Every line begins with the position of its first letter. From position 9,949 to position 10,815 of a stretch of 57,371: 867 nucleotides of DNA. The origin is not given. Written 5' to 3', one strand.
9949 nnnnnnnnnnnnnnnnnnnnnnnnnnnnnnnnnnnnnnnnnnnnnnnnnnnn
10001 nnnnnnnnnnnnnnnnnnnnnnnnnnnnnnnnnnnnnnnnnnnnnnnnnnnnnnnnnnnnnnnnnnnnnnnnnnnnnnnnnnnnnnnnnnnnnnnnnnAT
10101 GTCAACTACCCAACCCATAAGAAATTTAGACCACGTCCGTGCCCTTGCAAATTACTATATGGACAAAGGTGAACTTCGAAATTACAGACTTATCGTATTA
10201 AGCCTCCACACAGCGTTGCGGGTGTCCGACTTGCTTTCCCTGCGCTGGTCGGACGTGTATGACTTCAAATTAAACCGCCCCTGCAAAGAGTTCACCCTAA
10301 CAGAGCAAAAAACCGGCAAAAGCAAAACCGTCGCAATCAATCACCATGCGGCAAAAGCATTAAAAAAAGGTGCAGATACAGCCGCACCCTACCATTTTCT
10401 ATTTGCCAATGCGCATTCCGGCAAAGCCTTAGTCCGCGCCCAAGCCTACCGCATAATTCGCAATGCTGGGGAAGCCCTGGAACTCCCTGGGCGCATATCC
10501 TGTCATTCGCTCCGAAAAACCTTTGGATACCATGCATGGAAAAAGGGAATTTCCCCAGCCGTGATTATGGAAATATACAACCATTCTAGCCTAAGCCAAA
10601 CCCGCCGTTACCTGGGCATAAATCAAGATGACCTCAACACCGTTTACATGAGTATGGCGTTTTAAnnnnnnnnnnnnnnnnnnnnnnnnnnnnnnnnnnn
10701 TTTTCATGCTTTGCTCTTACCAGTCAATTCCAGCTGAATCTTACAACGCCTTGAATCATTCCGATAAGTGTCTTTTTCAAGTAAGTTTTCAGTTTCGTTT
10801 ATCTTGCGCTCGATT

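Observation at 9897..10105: Candidate invertible terminator switch (cwpV/fim-like) between a consensus promoter and a tightly packed minus-strand operon (eight genes plus a leader ORF), adjacent to a 188-aa tyrosine recombinase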

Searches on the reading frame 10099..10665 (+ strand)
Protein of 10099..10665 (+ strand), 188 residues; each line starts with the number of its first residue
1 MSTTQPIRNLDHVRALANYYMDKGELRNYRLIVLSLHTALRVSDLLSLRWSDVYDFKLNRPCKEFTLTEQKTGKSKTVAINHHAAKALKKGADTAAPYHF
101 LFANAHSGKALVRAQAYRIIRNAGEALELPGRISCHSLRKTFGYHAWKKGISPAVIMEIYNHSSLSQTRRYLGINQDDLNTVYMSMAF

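Call 5: search_protein_families(library=pfam, proteins=[window:10099-10665:+], max_evalue=0.01)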
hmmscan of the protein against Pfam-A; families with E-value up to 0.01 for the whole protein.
window:10099-10665:+ (188 aa): 1 family
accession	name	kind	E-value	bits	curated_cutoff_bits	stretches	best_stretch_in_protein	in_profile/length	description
PF00589.27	Phage_integrase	-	9e-26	91.1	27.1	1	15-174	10-168/172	Phage integrase family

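Call 8: find_encoding_contigs(protein=window:10099-10665:+, flank=6000, max_places=10)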
Protein window:10099-10665:+ (188 aa): 5 contigs read that carry it; 4 places shown.
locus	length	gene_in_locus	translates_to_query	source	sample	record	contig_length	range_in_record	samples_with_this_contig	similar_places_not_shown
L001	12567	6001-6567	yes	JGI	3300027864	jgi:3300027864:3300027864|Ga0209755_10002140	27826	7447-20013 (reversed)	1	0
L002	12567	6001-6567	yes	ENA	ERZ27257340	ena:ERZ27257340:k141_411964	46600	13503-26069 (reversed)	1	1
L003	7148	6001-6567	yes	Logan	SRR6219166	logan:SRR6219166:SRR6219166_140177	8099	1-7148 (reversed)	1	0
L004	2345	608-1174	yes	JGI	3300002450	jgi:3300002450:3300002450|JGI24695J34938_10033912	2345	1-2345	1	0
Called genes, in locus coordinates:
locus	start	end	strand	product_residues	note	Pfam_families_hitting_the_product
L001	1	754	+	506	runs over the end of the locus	PF03853:YjeF_N, PF01256:Carb_kinase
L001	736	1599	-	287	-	PF01435:Peptidase_M48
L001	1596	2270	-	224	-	-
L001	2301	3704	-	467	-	-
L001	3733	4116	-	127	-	-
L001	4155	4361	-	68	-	-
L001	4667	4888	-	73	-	-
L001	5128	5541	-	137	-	-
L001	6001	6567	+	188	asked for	PF00589:Phage_integrase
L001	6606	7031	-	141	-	PF02823:ATP-synt_DE_N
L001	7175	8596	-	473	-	PF02874:ATP-synt_ab_N, PF00006:ATP-synt_ab, PF22919:ATP-synt_VA_C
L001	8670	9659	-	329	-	PF00231:ATP-synt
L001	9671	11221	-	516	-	PF02874:ATP-synt_ab_N, PF00006:ATP-synt_ab, PF00306:ATP-synt_ab_C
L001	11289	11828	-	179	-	PF00213:OSCP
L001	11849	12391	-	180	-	PF00430:ATP-synt_B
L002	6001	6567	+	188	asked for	PF00589:Phage_integrase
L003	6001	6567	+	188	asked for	PF00589:Phage_integrase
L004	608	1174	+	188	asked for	PF00589:Phage_integrase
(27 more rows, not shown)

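Call 11: find_homologous_proteins(query=window:10099-10665:+, max_evalue=1e-10)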
Query window:10099-10665:+ (188 aa): 4060 proteins with E <= 1e-10 among 4158 candidates; the best 120 are listed.
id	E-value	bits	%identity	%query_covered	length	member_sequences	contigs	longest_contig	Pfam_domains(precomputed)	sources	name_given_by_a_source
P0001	2.5e-121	420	100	100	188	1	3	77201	PF00589.28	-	-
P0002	4.8e-94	331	81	100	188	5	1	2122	PF00589.28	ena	-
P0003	6.1e-90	318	77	100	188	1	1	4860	PF00589.28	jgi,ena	-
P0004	2.0e-89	316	78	100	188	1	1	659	PF00589.28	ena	-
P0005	1.3e-88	313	74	100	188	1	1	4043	PF00589.28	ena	-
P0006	1.5e-82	294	71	100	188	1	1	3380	PF00589.28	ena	-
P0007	1.5e-78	281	67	100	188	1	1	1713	PF00589.28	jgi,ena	-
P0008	3.0e-78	280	69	100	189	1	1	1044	PF00589.28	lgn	-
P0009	5.3e-78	279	66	100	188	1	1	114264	PF00589.28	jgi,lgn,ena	-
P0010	6.5e-78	279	67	100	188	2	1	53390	PF00589.28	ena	-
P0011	3.4e-77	276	66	100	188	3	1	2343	PF00589.28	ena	-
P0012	4.5e-77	276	68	100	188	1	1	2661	PF00589.28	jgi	-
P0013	1.1e-76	275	65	100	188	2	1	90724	PF00589.28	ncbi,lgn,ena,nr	ncbi:MAG: tyrosine-type recombinase/integrase [Defluviitaleaceae bacterium]|nr:tyrosine-type recombi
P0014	2.2e-76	274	66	100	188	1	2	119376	PF00589.28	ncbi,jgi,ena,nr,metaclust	ncbi:MAG: tyrosine-type recombinase/integrase [Firmicutes bacterium]|nr:tyrosine-type recombinase/in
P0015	3.0e-76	273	66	100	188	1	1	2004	PF00589.28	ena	-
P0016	4.1e-75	270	63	100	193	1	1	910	PF00589.28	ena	-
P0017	1.5e-74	268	63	100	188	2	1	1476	PF00589.28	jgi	-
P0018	2.1e-74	267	65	100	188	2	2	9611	PF00589.28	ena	-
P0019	6.3e-74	266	64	100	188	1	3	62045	PF00589.28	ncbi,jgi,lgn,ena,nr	ncbi:MAG: tyrosine-type recombinase/integrase [Defluviitaleaceae bacterium]|nr:tyrosine-type recombi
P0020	9.2e-74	265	65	100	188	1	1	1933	PF00589.28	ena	-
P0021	2.1e-73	264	65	100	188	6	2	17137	PF00589.28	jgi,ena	-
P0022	2.7e-72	260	63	100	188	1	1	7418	PF00589.28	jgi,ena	-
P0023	4.7e-72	260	63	100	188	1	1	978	PF00589.28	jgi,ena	-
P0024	8.3e-71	256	66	97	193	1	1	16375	PF00589.28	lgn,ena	-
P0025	8.8e-71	255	63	100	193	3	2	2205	PF00589.28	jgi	-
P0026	2.2e-70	254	62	99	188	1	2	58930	PF00589.28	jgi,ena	-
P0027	3.6e-70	253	64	100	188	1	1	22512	PF00589.28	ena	-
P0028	1.9e-69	251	61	99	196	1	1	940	PF00589.28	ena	-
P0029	1.9e-69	251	64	100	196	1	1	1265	PF00589.28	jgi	jgi:integrase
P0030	2.2e-69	251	63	100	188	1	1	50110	PF00589.28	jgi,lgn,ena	-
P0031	2.2e-69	251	63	100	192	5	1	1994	PF00589.28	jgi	jgi:integrase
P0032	3.3e-69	250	61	100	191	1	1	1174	PF00589.28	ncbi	-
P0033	4.1e-69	250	62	100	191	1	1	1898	PF00589.28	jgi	jgi:integrase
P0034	5.0e-69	250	61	100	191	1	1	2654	PF00589.28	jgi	jgi:integrase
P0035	6.3e-69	249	61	100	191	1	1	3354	PF00589.28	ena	-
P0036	9.0e-69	249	61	100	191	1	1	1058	PF00589.28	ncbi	-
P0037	9.7e-69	249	60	100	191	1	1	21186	PF00589.28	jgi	jgi:integrase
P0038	1.2e-68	249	62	100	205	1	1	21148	PF00589.28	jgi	jgi:integrase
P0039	1.8e-68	248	61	99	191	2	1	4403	PF00589.28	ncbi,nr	ncbi:MAG: tyrosine-type recombinase/integrase [Holosporales bacterium]|nr:tyrosine-type recombinase/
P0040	1.9e-68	248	61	100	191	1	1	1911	PF00589.28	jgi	jgi:integrase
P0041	2.0e-68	248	62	100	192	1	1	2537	PF00589.28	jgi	jgi:integrase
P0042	2.1e-68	248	62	100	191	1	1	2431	PF00589.28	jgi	jgi:integrase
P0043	3.4e-68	247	62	100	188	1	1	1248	PF00589.28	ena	-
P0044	3.8e-68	247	62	100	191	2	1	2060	PF00589.28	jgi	jgi:integrase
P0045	4.6e-68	247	60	100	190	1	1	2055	PF00589.28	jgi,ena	-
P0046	5.1e-68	246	60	100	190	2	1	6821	PF00589.28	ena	-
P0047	7.0e-68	246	61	99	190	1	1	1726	PF00589.28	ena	-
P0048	7.3e-68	246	60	100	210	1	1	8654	PF00589.28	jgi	-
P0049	7.8e-68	246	61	100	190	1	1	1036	PF00589.28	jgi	jgi:integrase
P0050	8.5e-68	246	62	100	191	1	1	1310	PF00589.28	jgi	jgi:integrase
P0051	9.6e-68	246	60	100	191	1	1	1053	PF00589.28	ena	-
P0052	1.3e-67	245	61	100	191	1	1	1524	PF00589.28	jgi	jgi:integrase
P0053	1.6e-67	245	62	100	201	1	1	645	PF00589.28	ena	-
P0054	2.0e-67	244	60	100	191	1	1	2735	PF00589.28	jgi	jgi:integrase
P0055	2.8e-67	244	62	100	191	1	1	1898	PF00589.28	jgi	jgi:integrase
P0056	2.8e-67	244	59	100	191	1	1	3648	PF00589.28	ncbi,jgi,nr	ncbi:MAG: tyrosine-type recombinase/integrase [Syntrophomonadaceae bacterium]|jgi:integrase|nr:tyros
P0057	2.9e-67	244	63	100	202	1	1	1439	PF00589.28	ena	-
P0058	2.9e-67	244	60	99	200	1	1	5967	PF00589.28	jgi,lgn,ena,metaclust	metaclust:\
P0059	3.5e-67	244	61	100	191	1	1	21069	PF00589.28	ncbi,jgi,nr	ncbi:MAG: tyrosine-type recombinase/integrase [Syntrophomonadaceae bacterium]|jgi:integrase|nr:tyros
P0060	4.0e-67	244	59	100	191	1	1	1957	PF00589.28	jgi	jgi:integrase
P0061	4.4e-67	243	61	100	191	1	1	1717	PF00589.28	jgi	jgi:integrase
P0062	4.5e-67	243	62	99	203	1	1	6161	PF00589.28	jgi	jgi:integrase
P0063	4.9e-67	243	61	100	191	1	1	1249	PF00589.28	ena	-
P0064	5.5e-67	243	60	100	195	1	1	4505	PF00589.28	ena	-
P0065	7.6e-67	243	60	100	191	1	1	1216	PF00589.28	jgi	jgi:integrase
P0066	9.2e-67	242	61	99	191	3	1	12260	PF00589.28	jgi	jgi:integrase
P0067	9.2e-67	242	61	99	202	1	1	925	PF00589.28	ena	-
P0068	1.2e-66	242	61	100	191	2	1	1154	PF00589.28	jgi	jgi:integrase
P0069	1.3e-66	242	61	99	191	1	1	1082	PF00589.28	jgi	-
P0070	1.4e-66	242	61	100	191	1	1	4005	PF00589.28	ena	-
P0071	1.4e-66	242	61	100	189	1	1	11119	PF00589.28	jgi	jgi:integrase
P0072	1.7e-66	241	61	99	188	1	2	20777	PF00589.28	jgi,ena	-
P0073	1.7e-66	241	58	99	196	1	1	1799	PF00589.28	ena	-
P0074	1.7e-66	241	60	100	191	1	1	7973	PF00589.28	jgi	jgi:integrase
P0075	1.8e-66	241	61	99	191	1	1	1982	PF00589.28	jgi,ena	-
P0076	1.9e-66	241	60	100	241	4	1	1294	PF00589.28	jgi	jgi:integrase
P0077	2.0e-66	241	60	100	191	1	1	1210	PF00589.28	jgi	jgi:integrase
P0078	2.2e-66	241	61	100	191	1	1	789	PF00589.28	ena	-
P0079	2.2e-66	241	58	100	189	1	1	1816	PF00589.28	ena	-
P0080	2.2e-66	241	59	100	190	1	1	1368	PF00589.28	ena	-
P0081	2.4e-66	241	62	99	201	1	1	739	PF00589.28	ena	-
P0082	2.9e-66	241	61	99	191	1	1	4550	PF00589.28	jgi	jgi:integrase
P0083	3.2e-66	241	60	100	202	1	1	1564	PF00589.28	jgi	-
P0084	3.3e-66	241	62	100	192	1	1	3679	PF00589.28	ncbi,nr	ncbi:MAG: tyrosine-type recombinase/integrase [Oscillospiraceae bacterium]|nr:tyrosine-type recombin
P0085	3.5e-66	240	59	100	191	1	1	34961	PF00589.28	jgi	jgi:integrase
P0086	3.6e-66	240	61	99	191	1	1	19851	PF00589.28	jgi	jgi:integrase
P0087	3.6e-66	240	60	100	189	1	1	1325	PF00589.28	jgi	-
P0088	3.7e-66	240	57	100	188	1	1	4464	PF00589.28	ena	-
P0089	4.0e-66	240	59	100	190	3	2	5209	PF00589.28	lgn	-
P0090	4.5e-66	240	60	99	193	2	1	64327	PF00589.28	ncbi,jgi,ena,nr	ncbi:MAG: tyrosine-type recombinase/integrase [Firmicutes bacterium]|nr:tyrosine-type recombinase/in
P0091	4.7e-66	240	58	100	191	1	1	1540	PF00589.28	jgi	jgi:integrase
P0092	4.7e-66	240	60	100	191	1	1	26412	PF00589.28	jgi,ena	-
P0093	5.4e-66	240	59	100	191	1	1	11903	PF00589.28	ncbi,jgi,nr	ncbi:MAG: tyrosine-type recombinase/integrase [Clostridiales Family XIII bacterium]|jgi:integrase|nr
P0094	6.7e-66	240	60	100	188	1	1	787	PF00589.28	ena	-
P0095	7.4e-66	239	61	100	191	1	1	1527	PF00589.28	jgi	jgi:integrase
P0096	7.8e-66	239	61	100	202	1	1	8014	PF00589.28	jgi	jgi:integrase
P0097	7.8e-66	239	61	99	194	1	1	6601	PF00589.28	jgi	jgi:integrase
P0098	8.0e-66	239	62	100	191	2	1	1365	PF00589.28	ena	-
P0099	8.4e-66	239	60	100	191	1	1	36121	PF00589.28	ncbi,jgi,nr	ncbi:MAG: tyrosine-type recombinase/integrase [Clostridiales Family XIII bacterium]|jgi:integrase|nr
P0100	8.5e-66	239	59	100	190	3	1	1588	PF00589.28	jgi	jgi:integrase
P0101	8.8e-66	239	61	100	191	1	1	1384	PF00589.28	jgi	jgi:integrase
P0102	9.2e-66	239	63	99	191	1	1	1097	PF00589.28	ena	-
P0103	9.9e-66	239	61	100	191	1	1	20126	PF00589.28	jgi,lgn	jgi:integrase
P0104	1.1e-65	239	58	100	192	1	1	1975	PF00589.28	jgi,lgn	jgi:integrase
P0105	1.1e-65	239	61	100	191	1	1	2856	PF00589.28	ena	-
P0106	1.3e-65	239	60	100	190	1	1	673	PF00589.28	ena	-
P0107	1.4e-65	239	59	100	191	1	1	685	PF00589.28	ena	-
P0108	1.4e-65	239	60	99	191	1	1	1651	PF00589.28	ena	-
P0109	1.6e-65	238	61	98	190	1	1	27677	PF00589.28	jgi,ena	-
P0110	1.7e-65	238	60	99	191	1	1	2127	PF00589.28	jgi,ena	-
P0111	1.7e-65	238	60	99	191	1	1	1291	PF00589.28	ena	-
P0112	1.8e-65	238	59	100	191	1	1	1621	PF00589.28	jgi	jgi:integrase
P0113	1.8e-65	238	58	100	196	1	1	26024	PF00589.28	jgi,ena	-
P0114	2.1e-65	238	59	99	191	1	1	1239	PF00589.28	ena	-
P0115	2.1e-65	238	59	100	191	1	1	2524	PF00589.28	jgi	-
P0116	2.2e-65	238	58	100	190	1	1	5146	PF00589.28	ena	-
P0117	2.3e-65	238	59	100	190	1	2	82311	PF00589.28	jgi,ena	-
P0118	2.3e-65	238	59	100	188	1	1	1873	PF00589.28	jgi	jgi:integrase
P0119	2.3e-65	238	61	100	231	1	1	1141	PF00589.28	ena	-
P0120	2.4e-65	238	59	100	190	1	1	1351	PF00589.28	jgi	jgi:integrase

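Call 14: find_related_loci(query=A1, collection=metagenome_contigs, flank=4000)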
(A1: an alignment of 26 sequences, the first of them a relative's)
Query A1 (188 aa) in metagenome_contigs; peptide patterns used: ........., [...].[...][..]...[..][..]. (x = any residue, [..] = any of these).
600 stretches matched a pattern (row limit reached: there are more); 586 encode a relative of the query (tblastn E <= 1e-3); the best 80 are kept; 80 distinct loci.
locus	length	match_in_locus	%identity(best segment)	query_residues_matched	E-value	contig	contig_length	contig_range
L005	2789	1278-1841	66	1-188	2e-86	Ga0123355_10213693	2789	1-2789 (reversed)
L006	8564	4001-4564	65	1-188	8e-85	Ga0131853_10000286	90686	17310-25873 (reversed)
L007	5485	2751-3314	65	1-188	4e-81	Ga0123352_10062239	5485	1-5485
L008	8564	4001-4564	63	1-188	1e-77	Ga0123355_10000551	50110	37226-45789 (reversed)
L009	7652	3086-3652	62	1-188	4e-77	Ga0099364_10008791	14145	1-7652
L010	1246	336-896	60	1-186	5e-78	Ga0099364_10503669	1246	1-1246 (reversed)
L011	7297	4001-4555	62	3-186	5e-73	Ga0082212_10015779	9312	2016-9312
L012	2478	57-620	58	1-188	5e-74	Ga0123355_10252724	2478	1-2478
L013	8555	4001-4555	59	3-186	5e-72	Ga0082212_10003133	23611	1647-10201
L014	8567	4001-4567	58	1-188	2e-71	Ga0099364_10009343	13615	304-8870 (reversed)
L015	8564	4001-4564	59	1-188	1e-71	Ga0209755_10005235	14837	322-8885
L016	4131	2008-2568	58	1-186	8e-72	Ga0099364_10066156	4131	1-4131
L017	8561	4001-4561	59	1-186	2e-71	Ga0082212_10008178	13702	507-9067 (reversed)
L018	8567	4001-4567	60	1-188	2e-71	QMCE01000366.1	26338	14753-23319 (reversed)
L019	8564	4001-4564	56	1-188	1e-70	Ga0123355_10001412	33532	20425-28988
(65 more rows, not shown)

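Call 15: find_related_loci(query=A1, collection=genome_contigs, flank=4000)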
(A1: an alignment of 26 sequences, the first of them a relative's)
Query A1 (188 aa) in genome_contigs; peptide patterns used: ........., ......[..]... (x = any residue, [..] = any of these).
600 stretches matched a pattern (row limit reached: there are more); 596 encode a relative of the query (tblastn E <= 1e-3); the best 80 are kept; 80 distinct loci.
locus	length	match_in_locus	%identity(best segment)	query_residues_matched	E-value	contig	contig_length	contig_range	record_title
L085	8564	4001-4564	64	1-188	1e-81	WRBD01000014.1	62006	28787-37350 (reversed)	MAG: Defluviitaleaceae bacterium isolate Lab288P1bin64 Ga0131853_10000662, whole genome shotgun sequence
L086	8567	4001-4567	61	1-188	2e-75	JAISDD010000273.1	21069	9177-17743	MAG: Syntrophomonadaceae bacterium isolate Gx485_bin113 k119_1195411, whole genome shotgun sequence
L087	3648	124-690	59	1-188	3e-75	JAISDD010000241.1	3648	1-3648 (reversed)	MAG: Syntrophomonadaceae bacterium isolate Gx485_bin113 k119_5056430, whole genome shotgun sequence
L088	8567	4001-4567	60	1-188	9e-74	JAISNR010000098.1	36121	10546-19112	MAG: Eubacteriales Family XIII. Incertae Sedis bacterium isolate Im510_bin97 k119_819533, whole genome shotgun sequence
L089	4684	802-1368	59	1-188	4e-72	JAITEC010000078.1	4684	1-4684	MAG: Oscillospiraceae bacterium isolate Nm470_bin31 k119_328195, whole genome shotgun sequence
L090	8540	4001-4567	60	1-188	6e-72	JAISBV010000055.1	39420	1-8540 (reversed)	MAG: Eubacteriales Family XIII. Incertae Sedis bacterium isolate Gx481_bin34 k119_1259107, whole genome shotgun sequence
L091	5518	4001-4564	60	1-188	1e-70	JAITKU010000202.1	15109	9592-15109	MAG: Eubacteriales Family XIII. Incertae Sedis bacterium isolate Pcl387_bin75 k119_826818, whole genome shotgun sequence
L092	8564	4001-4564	56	1-188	2e-70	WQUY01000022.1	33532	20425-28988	MAG: Oscillospiraceae bacterium isolate Emb289P1bin108 Ga0123355_10001412, whole genome shotgun sequence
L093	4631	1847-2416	57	1-188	3e-70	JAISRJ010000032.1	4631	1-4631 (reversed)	MAG: Clostridiales bacterium isolate Kf353_bin53 k119_11961, whole genome shotgun sequence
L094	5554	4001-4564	58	1-188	3e-70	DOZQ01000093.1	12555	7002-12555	MAG TPA_asm: Oscillospiraceae bacterium isolate UBA8129 contig_13175, whole genome shotgun sequence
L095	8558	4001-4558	58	1-187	9e-69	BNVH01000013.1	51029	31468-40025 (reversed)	Synergistales bacterium MS502-76 DNA, sequence013, whole genome shotgun sequence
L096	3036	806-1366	56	1-186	3e-69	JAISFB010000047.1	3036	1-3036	MAG: Oscillospiraceae bacterium isolate Gx485_bin225 k119_150970, whole genome shotgun sequence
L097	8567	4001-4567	57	1-188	7e-68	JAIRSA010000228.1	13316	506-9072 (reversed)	MAG: Eubacteriales Family XIII. Incertae Sedis bacterium isolate Ct408_bin15 k119_2422396, whole genome shotgun sequence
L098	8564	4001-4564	55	1-188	1e-67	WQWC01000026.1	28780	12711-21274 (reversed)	MAG: Oscillospiraceae bacterium isolate Emb289P1bin61 Ga0123355_10002004, whole genome shotgun sequence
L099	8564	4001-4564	55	1-188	3e-67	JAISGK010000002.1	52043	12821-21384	MAG: Clostridiales bacterium isolate Gx485_bin96 k119_2276644, whole genome shotgun sequence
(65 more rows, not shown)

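Call 25: search_protein_families(library=padloc, proteins=[window:10099-10665:+], max_evalue=0.01)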
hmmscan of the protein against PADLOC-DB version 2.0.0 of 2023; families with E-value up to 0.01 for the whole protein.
window:10099-10665:+ (188 aa): 0 families

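Call 26: search_protein_families(library=ncbifam, proteins=[window:10099-10665:+], max_evalue=0.01)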
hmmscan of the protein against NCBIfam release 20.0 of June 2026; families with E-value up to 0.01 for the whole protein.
window:10099-10665:+ (188 aa): 10 families
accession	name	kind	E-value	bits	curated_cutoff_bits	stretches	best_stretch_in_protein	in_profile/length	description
NF040815.2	recomb_XerA_Arch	equivalog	2e-21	76.8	220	1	13-183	102-263/263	site-specific tyrosine recombinase/integron integrase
TIGR02224.1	recomb_XerC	equivalog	9.8e-16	58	335.15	1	22-185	124-288/295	tyrosine recombinase XerC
NF001399.0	PRK00283.1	subfamily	2.1e-15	56.7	279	1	22-184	130-293/300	tyrosine recombinase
TIGR02225.1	recomb_XerD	equivalog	1.1e-14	54.4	329.6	1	22-184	120-284/290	site-specific tyrosine recombinase XerD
NF007371.0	PRK09871.1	subfamily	5e-13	49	222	1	23-177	24-177/198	tyrosine-type DNA invertase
NF007370.0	PRK09870.1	subfamily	2.4e-10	40.4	221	1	26-176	32-181/200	tyrosine-type DNA invertase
TIGR02249.1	integrase_gron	subfamily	4.3e-06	26.3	265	0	115-177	241-303/315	integron integrase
NF003462.0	PRK05084.1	equivalog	2.7e-05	23.1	267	1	18-181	187-351/360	tyrosine recombinase XerS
NF041502.1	integrase_1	equivalog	0.00093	18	350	0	132-182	318-368/484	site-specific integrase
NF040693.1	recomb_GmtY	equivalog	0.0028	17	340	0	133-178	391-436/441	gamma-mobile-trio recombinase GmtY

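Call 40: find_encoding_contigs(protein=P0002, flank=4000, max_places=6)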
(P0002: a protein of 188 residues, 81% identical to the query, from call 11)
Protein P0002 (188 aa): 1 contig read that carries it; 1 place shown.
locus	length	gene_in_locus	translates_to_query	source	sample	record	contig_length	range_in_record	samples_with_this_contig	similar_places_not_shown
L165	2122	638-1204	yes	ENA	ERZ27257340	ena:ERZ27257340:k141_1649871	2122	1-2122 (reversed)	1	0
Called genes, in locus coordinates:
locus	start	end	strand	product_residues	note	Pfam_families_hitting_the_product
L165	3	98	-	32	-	?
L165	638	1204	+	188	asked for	PF00589:Phage_integrase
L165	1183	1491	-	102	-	PF01909:NTP_transf_2, PF18765:Polbeta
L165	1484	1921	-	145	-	PF08780:NTase_sub_bind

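Call 41: find_encoding_contigs(protein=P0003, flank=4000, max_places=6)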
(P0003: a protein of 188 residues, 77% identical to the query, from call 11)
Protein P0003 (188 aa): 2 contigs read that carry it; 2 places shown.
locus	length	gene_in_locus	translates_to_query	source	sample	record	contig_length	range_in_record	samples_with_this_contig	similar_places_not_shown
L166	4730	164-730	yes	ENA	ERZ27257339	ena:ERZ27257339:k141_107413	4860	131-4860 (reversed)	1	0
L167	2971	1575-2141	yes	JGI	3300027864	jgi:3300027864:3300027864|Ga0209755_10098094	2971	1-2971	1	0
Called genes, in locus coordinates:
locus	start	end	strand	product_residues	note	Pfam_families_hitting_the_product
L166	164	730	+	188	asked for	PF00589:Phage_integrase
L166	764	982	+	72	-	-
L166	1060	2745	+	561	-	PF04854:DUF624, PF01263:Aldose_epim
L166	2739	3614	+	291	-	PF08331:QueG_DUF1730, PF00037:Fer4 (faint), PF13484:Fer4_16, PF25160:LdpA_Fe-S-bd (faint)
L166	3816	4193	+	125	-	PF00903:Glyoxalase, PF13669:Glyoxalase_4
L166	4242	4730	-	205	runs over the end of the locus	?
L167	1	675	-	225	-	?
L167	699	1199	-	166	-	-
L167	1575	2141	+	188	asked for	PF00589:Phage_integrase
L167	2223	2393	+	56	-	-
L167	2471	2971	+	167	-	?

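Call 42: find_encoding_contigs(protein=P0005, flank=4000, max_places=6)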
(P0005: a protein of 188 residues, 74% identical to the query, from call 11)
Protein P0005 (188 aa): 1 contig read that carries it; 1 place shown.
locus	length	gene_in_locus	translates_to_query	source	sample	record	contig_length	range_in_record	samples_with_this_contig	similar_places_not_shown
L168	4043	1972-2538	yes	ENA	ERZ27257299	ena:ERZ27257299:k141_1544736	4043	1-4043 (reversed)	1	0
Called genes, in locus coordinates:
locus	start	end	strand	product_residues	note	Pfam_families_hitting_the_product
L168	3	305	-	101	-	?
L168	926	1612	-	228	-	PF12773:DZR (faint), PF13240:Zn_Ribbon_1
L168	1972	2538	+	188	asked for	PF00589:Phage_integrase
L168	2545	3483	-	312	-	-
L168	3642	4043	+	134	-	?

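Call 43: find_encoding_contigs(protein=P0006, flank=4000, max_places=6)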
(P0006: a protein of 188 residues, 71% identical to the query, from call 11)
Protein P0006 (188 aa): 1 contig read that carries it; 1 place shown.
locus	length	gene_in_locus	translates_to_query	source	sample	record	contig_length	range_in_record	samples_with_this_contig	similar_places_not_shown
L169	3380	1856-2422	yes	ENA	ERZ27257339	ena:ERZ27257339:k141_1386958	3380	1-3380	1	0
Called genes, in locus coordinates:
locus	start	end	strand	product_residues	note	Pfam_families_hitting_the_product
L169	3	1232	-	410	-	?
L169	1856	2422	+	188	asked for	PF00589:Phage_integrase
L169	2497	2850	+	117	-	PF01909:NTP_transf_2, PF18765:Polbeta (weak)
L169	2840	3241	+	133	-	PF05168:HEPN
